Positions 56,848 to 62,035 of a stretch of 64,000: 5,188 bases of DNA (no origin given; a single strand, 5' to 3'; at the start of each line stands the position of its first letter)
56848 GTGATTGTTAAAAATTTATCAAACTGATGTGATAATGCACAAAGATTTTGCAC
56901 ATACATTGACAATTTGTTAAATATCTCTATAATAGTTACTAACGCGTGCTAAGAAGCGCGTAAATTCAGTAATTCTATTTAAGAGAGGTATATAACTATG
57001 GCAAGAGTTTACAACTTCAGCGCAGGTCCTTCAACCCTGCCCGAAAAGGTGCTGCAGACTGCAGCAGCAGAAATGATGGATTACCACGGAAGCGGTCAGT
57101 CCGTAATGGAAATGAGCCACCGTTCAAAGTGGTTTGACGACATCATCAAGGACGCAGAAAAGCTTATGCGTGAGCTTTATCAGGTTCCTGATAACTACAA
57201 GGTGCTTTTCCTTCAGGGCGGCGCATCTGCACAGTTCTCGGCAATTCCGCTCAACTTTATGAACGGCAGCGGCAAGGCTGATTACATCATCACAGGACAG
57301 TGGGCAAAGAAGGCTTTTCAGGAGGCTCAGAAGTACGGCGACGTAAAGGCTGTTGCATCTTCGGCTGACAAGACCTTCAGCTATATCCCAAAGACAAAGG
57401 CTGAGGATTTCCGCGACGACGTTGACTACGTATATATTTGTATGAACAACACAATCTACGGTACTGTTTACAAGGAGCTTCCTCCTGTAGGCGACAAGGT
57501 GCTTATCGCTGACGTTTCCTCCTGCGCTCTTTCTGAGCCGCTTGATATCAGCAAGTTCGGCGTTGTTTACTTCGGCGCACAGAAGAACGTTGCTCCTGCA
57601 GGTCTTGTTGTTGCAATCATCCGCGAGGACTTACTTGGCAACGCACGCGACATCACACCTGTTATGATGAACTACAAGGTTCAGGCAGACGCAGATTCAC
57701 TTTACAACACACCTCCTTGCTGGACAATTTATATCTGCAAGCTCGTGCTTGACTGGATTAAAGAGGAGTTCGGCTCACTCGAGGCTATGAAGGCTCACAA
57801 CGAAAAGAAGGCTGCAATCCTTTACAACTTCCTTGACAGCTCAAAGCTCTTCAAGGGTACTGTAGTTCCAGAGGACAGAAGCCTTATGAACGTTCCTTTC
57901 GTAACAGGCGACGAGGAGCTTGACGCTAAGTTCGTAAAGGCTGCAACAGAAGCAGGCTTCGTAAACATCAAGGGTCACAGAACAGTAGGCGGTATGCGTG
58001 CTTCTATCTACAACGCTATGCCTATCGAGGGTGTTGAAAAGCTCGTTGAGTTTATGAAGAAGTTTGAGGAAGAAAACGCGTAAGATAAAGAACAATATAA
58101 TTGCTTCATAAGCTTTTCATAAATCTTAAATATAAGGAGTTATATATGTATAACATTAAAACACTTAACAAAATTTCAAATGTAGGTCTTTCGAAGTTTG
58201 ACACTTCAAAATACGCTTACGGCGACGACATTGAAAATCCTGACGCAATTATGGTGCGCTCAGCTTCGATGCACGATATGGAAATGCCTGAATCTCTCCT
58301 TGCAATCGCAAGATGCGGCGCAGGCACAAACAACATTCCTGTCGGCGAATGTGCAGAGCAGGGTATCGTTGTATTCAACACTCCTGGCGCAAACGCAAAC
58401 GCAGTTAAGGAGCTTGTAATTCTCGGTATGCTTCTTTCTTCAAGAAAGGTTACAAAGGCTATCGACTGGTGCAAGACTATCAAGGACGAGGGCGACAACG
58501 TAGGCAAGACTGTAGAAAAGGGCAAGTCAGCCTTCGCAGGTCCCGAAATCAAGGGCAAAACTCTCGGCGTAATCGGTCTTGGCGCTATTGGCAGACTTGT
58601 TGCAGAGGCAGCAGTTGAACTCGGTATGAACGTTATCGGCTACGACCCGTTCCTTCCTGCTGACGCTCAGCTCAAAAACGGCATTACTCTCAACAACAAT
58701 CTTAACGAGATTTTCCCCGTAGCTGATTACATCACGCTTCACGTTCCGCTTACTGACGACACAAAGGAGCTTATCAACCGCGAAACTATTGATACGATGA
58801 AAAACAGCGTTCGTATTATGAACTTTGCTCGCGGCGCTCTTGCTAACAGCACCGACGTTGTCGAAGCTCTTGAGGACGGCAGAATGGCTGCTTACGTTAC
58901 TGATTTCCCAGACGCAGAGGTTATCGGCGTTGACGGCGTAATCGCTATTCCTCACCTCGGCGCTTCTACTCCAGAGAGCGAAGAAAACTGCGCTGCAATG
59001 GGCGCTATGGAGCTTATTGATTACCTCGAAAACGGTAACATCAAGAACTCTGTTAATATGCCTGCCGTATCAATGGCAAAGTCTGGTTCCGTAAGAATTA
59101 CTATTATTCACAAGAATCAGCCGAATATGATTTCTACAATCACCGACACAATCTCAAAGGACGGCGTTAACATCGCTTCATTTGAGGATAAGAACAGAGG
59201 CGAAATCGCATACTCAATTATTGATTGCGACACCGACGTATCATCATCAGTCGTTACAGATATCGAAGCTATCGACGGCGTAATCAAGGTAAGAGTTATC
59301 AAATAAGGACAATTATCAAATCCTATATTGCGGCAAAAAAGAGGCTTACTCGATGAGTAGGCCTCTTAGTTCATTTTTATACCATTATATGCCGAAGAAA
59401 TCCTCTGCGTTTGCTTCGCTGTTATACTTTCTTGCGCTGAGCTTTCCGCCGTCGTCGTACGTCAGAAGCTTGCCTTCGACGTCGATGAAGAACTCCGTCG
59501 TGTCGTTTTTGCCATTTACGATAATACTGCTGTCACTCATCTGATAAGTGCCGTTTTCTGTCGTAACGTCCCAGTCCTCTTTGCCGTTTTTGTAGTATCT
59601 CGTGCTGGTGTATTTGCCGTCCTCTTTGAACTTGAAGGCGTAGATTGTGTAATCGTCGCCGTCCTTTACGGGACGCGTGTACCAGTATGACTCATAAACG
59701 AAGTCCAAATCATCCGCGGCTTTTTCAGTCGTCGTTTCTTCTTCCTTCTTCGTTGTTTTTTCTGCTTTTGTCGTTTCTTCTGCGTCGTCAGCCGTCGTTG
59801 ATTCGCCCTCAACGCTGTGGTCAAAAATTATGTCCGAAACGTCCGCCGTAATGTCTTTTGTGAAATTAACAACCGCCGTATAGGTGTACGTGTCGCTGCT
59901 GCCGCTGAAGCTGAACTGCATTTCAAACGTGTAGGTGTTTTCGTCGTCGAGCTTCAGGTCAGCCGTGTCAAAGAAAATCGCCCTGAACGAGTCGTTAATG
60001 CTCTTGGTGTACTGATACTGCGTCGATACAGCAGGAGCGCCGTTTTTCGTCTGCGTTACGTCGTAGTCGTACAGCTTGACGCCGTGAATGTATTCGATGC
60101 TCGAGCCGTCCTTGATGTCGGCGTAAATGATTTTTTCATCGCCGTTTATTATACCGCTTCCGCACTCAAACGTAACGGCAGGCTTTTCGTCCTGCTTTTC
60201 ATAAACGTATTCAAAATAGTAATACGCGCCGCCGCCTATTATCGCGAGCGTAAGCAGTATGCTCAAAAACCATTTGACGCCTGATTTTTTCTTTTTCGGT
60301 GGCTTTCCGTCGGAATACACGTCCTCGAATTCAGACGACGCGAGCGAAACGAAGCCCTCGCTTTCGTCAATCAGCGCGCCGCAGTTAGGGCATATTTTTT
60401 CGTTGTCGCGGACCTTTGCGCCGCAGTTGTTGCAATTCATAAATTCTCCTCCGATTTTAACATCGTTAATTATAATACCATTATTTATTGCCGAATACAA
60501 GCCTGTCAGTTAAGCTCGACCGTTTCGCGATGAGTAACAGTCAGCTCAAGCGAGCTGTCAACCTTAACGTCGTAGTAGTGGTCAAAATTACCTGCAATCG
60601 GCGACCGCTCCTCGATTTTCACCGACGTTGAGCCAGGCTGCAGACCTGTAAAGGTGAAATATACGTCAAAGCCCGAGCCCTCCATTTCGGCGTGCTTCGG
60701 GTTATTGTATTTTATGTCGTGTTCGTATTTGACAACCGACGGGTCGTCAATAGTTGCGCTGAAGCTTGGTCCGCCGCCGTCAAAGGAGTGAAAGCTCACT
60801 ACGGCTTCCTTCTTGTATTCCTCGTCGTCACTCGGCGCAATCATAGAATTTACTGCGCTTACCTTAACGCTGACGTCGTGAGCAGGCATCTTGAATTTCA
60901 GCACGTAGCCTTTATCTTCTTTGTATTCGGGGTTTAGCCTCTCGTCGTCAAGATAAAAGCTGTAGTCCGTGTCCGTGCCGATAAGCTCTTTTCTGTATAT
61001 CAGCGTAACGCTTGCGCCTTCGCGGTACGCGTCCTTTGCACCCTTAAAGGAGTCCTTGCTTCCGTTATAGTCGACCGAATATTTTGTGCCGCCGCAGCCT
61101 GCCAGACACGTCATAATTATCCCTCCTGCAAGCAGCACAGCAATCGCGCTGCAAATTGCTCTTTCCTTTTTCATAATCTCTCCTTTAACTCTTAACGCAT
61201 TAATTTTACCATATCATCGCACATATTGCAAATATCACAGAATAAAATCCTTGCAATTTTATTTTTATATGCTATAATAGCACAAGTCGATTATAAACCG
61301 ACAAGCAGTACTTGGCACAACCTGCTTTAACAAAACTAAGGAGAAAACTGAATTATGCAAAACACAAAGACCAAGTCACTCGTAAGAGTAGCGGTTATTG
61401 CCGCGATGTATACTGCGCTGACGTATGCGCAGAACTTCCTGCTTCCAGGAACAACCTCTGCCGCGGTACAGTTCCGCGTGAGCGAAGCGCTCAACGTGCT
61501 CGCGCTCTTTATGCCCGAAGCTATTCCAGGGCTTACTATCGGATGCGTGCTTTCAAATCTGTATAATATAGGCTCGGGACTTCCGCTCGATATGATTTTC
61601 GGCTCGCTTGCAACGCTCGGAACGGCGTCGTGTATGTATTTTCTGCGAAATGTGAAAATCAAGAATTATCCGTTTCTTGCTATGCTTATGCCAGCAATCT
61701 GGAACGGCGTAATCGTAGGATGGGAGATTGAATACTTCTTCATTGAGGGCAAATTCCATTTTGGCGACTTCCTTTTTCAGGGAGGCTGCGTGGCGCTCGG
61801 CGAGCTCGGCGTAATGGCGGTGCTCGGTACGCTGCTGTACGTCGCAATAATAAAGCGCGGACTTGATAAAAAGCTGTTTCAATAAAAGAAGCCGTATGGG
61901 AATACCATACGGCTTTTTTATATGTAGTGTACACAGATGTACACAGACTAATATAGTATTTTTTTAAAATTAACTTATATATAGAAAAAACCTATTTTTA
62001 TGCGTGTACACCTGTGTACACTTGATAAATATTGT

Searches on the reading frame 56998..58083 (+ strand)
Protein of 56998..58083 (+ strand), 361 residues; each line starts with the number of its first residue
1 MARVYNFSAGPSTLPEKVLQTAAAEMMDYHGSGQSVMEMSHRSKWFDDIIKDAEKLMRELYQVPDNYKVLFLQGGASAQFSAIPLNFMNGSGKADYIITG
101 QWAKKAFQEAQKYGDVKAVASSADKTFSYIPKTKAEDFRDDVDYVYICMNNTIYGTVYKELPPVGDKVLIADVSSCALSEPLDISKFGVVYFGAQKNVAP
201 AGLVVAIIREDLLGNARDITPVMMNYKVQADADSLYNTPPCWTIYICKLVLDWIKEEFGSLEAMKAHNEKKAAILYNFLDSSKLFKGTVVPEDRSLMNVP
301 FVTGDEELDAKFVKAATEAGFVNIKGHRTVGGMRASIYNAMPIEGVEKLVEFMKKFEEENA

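Call 93: search_protein_families(library=pfam, proteins=[window:56998-58083:+], max_evalue=0.001)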
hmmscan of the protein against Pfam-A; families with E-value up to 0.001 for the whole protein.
window:56998-58083:+ (361 aa): 1 family
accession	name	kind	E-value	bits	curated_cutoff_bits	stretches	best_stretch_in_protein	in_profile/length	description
PF00266.25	Aminotran_5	-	6.4e-49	167.3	21.5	1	4-349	1-371/371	Aminotransferase class-V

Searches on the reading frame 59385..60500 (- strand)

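Call 54: search_protein_families(library=padloc, proteins=[window:59385-60500:-], max_evalue=0.01)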
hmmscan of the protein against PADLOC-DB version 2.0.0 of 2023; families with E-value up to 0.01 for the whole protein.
window:59385-60500:- (371 aa): 0 families

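Call 93: search_protein_families(library=pfam, proteins=[window:59385-60500:-], max_evalue=0.001)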
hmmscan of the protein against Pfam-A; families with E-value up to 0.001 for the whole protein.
window:59385-60500:- (371 aa): 4 families
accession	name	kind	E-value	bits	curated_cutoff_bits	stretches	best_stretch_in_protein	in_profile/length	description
PF13240.11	Zn_Ribbon_1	-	2.1e-07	30.9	25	1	23-42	2-21/23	zinc-ribbon domain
PF14283.11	CD1107-like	-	3.7e-06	27.4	26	1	30-103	86-157/158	Mobile element protein CD1107-like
PF13248.11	Zn_ribbon_3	-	5.7e-06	26.1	27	1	22-43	4-25/26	zinc-ribbon domain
PF12773.13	DZR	-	0.00033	21.2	27.3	1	22-41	26-45/45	Double zinc ribbon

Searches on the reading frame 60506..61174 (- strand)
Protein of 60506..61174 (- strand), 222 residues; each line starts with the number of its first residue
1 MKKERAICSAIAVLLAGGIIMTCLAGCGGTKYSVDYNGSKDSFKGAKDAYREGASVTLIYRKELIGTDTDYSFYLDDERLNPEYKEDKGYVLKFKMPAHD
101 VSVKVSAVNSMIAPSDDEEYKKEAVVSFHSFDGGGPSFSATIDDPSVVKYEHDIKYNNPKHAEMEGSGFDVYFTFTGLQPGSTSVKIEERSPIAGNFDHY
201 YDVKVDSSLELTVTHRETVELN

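Call 54: search_protein_families(library=padloc, proteins=[window:60506-61174:-], max_evalue=0.01)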
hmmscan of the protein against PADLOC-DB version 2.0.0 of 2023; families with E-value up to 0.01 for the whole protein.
window:60506-61174:- (222 aa): 0 families

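Call 93: search_protein_families(library=pfam, proteins=[window:60506-61174:-], max_evalue=0.001)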
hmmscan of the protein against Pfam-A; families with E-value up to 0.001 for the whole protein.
window:60506-61174:- (222 aa): 1 family
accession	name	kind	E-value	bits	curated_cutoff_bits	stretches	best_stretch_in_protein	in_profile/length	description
PF09394.16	Inhibitor_I42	-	0.00011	22.8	27.2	1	132-204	16-90/91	Chagasin family peptidase inhibitor I42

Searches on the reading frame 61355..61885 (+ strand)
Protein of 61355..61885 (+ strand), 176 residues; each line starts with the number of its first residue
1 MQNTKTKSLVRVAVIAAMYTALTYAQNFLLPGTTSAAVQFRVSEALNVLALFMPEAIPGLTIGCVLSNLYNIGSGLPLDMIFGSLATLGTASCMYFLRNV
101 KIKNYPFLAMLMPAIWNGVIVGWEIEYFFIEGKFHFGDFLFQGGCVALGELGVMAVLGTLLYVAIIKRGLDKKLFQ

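Call 93: search_protein_families(library=pfam, proteins=[window:61355-61885:+], max_evalue=0.001)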
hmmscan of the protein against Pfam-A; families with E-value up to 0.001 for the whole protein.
window:61355-61885:+ (176 aa): 1 family
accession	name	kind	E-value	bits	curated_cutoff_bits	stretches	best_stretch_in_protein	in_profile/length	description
PF06177.16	QueT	-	2.2e-36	125.7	33.7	1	9-165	1-139/141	QueT transporter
